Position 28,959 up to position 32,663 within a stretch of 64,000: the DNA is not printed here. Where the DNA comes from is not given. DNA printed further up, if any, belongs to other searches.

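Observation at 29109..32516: Single-polypeptide fusion of a Mo/W-bisPGD oxidoreductase with a NifS/IscS-type cysteine desulfurase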

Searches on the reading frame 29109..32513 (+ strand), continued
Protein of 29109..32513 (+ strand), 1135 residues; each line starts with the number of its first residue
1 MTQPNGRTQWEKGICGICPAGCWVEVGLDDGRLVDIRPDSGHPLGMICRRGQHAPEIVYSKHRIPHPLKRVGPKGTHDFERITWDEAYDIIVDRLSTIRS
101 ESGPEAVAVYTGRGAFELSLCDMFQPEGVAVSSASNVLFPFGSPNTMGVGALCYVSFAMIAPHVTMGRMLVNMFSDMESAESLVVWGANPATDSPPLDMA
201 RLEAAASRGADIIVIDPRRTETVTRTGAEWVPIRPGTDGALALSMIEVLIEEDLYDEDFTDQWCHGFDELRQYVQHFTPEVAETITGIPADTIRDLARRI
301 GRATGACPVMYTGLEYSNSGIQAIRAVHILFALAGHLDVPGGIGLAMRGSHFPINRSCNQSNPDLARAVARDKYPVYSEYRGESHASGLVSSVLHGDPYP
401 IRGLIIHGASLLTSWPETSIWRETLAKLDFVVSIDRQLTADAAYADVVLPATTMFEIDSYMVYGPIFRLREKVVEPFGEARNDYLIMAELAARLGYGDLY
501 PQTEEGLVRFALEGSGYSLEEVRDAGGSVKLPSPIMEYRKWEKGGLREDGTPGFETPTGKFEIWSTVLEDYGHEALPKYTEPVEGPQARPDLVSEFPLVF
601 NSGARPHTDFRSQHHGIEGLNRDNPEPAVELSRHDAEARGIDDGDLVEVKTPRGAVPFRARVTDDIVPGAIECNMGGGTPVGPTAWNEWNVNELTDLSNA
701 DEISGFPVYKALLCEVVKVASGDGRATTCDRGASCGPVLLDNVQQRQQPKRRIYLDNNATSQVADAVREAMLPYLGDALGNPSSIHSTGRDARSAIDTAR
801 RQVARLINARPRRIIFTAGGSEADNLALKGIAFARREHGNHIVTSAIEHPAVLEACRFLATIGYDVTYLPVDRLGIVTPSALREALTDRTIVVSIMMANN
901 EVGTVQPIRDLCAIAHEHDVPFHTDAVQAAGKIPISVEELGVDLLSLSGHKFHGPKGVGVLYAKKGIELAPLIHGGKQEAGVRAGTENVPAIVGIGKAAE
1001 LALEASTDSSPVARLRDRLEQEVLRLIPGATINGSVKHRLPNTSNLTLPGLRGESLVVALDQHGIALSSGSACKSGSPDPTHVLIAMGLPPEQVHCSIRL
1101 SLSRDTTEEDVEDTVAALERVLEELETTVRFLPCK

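Call 16: find_related_loci(query=window:29109-32513:+, collection=genome_contigs, flank=10000)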
Query window:29109-32513:+ (1135 aa) in genome_contigs; peptide patterns used: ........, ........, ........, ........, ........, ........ (x = any residue, [..] = any of these).
599 stretches matched a pattern (row limit reached: there are more); 597 encode a relative of the query (tblastn E <= 1e-3); the best 80 are kept; 80 distinct loci.
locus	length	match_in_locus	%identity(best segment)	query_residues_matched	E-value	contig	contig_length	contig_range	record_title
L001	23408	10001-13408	78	1-1135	0e+0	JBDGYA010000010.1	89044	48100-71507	MAG: Gemmatimonadota bacterium isolate M3-30_Bin_280 M3-30_Bin_280_scaffold_190, whole genome shotgun sequence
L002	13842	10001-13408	76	1-1135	0e+0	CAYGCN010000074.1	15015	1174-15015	MAG TPA_asm: uncultured Gemmatimonadaceae bacterium isolate ERP108616_co2_93 genome assembly, contig: NODE_6580_length_1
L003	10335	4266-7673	72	1-1135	0e+0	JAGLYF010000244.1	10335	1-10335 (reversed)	MAG: Calditrichia bacterium isolate RS_13_18 ZL320.bin.18.fa_244, whole genome shotgun sequence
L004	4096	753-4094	75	12-1123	0e+0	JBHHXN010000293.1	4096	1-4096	MAG: bacterium isolate D_1_bin.48 NODE_15236_length_4096_cov_12.167533, whole genome shotgun sequence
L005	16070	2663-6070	73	9-1135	0e+0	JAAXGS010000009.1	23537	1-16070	MAG: Dehalococcoidia bacterium isolate Plut_88869 filtered_Plut_88869_genomic_contig_29778, whole genome shotgun sequenc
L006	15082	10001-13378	73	11-1135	0e+0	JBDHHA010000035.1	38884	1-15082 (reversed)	MAG: Gemmatimonadota bacterium isolate M8-62_Bin_109 M8-62_Bin_109_scaffold_4418, whole genome shotgun sequence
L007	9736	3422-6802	73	11-1135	0e+0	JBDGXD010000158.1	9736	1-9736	MAG: Gemmatimonadota bacterium isolate M3-22_Bin_33 M3-22_Bin_33_scaffold_22935, whole genome shotgun sequence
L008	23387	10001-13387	72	9-1135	0e+0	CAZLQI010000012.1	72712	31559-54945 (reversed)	MAG TPA_asm: uncultured Chromatiales bacterium isolate SRP128015_co4_63 genome assembly, contig: NODE_71_length_72712_co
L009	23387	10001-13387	71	9-1135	0e+0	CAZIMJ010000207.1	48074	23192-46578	MAG TPA_asm: uncultured Eubacteriales bacterium isolate SRP185410_co1_364 genome assembly, contig: k141_1898128, whole g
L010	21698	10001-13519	70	7-1135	0e+0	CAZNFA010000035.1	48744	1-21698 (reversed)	MAG TPA_asm: uncultured Planctomycetales bacterium isolate SRP068000_co1_607 genome assembly, contig: NODE_623_length_48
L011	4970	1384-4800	72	10-1135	0e+0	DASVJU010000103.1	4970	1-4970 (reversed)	MAG TPA_asm: Thermoanaerobaculia bacterium isolate SMAG_U3027 k141_1088940, whole genome shotgun sequence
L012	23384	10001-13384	70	7-1135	0e+0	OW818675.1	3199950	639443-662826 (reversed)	Candidatus Electronema halotolerans isolate LOGT-cMAG genome assembly, chromosome: 1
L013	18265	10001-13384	69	9-1135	0e+0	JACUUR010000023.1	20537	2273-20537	MAG: Dehalococcoidia bacterium isolate Kmv36 NODE_1266_length_20537_cov_12.068402, whole genome shotgun sequence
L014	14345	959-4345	77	9-1135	0e+0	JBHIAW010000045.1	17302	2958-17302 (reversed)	MAG: bacterium isolate K_2_bin.52 NODE_1529_length_17302_cov_10.283702, whole genome shotgun sequence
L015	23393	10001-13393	69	9-1135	0e+0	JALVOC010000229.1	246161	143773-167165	MAG: Chromatiales bacterium isolate A3_maxbin2_scaf2bin.437 A3_NODE_7_length_246161_cov_5.788806, whole genome shotgun s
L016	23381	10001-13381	72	10-1135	0e+0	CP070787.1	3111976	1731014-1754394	MAG: Fidelibacterota bacterium isolate bin1478 chromosome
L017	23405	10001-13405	60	2-1135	0e+0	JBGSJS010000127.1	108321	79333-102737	MAG: Desulfomonilaceae bacterium isolate JTS-AC162 k141_2432886, whole genome shotgun sequence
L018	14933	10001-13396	59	5-1135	0e+0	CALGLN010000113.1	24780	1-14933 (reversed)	MAG TPA_asm: uncultured Desulfomonile sp. isolate SRR3330210_bin.136_CONCOCT_v1.1_MAG genome assembly, contig: ERZ724080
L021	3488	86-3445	59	12-1135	0e+0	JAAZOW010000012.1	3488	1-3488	MAG: Methanomicrobiales archaeon isolate AS2HglBPFA_19 5983_AS2H, whole genome shotgun sequence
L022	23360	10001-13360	56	11-1135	0e+0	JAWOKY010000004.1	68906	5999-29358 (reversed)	MAG: Thermodesulfovibrionales bacterium isolate bin_2_1 c_000018526085, whole genome shotgun sequence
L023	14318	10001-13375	56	3-1135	0e+0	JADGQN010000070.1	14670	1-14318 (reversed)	MAG: Syntrophobacterales bacterium isolate Chersky.21_67 contig-100_1468, whole genome shotgun sequence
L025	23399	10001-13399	54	3-1135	0e+0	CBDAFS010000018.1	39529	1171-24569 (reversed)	MAG: uncultured Aminicenantes bacterium isolate MAG_102 genome assembly, contig: k141_160247, whole genome shotgun seque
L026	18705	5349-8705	55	12-1135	0e+0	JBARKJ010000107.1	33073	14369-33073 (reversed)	MAG: Nitrospirota bacterium isolate MFD06091_ilm_asm_bin59 k127_803982, whole genome shotgun sequence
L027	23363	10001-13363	59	12-1135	0e+0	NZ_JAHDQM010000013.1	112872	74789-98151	MAG: Methanoculleus sp. isolate SM3-B2 k141_57219, whole genome shotgun sequence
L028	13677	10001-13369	59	12-1135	0e+0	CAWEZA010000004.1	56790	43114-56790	MAG: uncultured delta proteobacterium isolate MFD04752.bin.2.55 genome assembly, contig: contig_117053, whole genome sho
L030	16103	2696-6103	69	1-1135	0e+0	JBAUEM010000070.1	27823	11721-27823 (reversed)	MAG: Dehalococcoidia bacterium isolate MFD13097_ilm_asm_bin13 k127_163285, whole genome shotgun sequence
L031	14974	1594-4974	66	9-1135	0e+0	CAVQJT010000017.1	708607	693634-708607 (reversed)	MAG: Calditrichia bacterium isolate MFD09779.bin.2.87 genome assembly, contig: contig_7060, whole genome shotgun sequenc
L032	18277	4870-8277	76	1-1135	0e+0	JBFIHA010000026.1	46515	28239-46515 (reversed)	MAG: Gemmatimonadales bacterium isolate Mix_sand11.2021.09.Z.113 k141_381571_length_46515_cov_15.0000, whole genome shot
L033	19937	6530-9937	68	1-1135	0e+0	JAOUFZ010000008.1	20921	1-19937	MAG: Dehalococcoidia bacterium isolate 4_1_July_SF_Bin57 4_1_July_SF_Bin57_scaffold_1007_c1, whole genome shotgun sequen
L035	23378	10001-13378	61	8-1135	0e+0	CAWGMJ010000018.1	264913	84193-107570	MAG: uncultured delta proteobacterium isolate MFD03899.bin.2.100 genome assembly, contig: contig_5929, whole genome shot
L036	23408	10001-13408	74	1-1135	0e+0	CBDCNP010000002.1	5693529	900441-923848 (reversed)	MAG: Candidatus Marinacidobacterales bacterium isolate 830f3ca3-a0f5-4ab1-83b9-294b1c63e4d0 genome assembly, contig: con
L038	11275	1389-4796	76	5-1135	0e+0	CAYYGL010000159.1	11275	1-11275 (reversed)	MAG TPA_asm: uncultured Calditrichaceae bacterium isolate SRP163575_co1_571 genome assembly, contig: NODE_12695_length_1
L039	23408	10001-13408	68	1-1135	0e+0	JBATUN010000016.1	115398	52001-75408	MAG: Dehalococcoidia bacterium isolate MFD12951_ilm_asm_bin17 k127_130080, whole genome shotgun sequence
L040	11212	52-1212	68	750-1135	1e-165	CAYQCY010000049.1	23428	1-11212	MAG TPA_asm: uncultured Gemmatimonadaceae bacterium isolate SRP141376_co1_316 genome assembly, contig: NODE_4741_length_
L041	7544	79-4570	64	18-1135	2e-160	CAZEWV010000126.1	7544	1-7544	MAG TPA_asm: uncultured Eubacteriales bacterium isolate SRP128015_co2_61 genome assembly, contig: NODE_8583_length_7544_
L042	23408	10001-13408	79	1-1135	0e+0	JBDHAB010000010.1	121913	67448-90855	MAG: Gemmatimonadota bacterium isolate M3-44_Bin_129 M3-44_Bin_129_scaffold_694, whole genome shotgun sequence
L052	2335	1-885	68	841-1135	2e-119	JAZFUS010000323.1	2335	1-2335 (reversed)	MAG: Dehalococcoidia bacterium isolate BS2bin.63 BS2bin.63_323, whole genome shotgun sequence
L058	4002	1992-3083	53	750-1112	9e-113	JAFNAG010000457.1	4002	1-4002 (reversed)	MAG: Acidobacteria bacterium isolate CTSoil_012 scaffold_49116, whole genome shotgun sequence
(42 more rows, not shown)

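Call 22: search_protein_families(library=pfam, proteins=[L009:13455-14462:+, L017:13487-14479:+, L012:8750-9772:-, L023:13442-14221:+, L003:8697-9593:+], max_evalue=0.001)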
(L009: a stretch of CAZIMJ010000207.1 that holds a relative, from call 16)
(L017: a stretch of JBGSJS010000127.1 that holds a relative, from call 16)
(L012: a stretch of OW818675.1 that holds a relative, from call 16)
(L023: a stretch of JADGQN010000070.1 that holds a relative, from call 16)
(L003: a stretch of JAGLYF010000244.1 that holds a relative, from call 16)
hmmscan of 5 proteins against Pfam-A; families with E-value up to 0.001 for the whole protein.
L009:13455-14462:+ (336 aa): 2 families
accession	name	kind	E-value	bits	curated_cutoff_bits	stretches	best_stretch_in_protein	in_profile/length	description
PF10017.15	Methyltransf_33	-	5.2e-97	325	23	1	23-329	1-303/304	Histidine-specific methyltransferase, SAM-dependent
PF02636.23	Methyltransf_28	-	0.00071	19.6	23.3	0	85-162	18-90/249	Putative S-adenosyl-L-methionine-dependent methyltransferase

L017:13487-14479:+ (331 aa): 1 family
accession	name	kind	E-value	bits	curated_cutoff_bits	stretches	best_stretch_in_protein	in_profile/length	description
PF10017.15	Methyltransf_33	-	2.5e-111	372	23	1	25-324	2-300/304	Histidine-specific methyltransferase, SAM-dependent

L012:8750-9772:- (341 aa): 2 families
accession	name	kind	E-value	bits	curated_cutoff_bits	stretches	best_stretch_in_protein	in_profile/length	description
PF10017.15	Methyltransf_33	-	1.3e-99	333.6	23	1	34-338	1-303/304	Histidine-specific methyltransferase, SAM-dependent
PF05891.18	Methyltransf_PK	-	7.7e-05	22.8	27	1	139-213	94-163/218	AdoMet dependent proline di-methyltransferase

L023:13442-14221:+ (260 aa): 5 families
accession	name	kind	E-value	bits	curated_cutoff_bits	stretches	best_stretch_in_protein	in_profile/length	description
PF00005.33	ABC_tran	-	6.3e-35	121.2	25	1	28-172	2-136/137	ABC transporter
PF13304.12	AAA_21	-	3.3e-06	27.8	27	0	40-57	2-19/304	AAA domain, putative AbiEii toxin, Type IV TA system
PF03193.22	RsgA_GTPase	-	0.00024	21.4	30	1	29-57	99-126/174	RsgA GTPase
PF13191.12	AAA_16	-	0.00039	21.4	32.6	1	35-81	20-64/167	AAA ATPase domain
PF13555.12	AAA_29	-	0.00057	20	27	1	35-63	20-48/61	P-loop containing region of AAA domain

L003:8697-9593:+ (299 aa): 2 families
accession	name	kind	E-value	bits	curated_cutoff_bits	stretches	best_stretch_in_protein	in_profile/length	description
PF00005.33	ABC_tran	-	3.1e-26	93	25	1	22-161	2-136/137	ABC transporter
PF13304.12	AAA_21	-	1.5e-11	45.4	27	1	133-196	237-303/304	AAA domain, putative AbiEii toxin, Type IV TA system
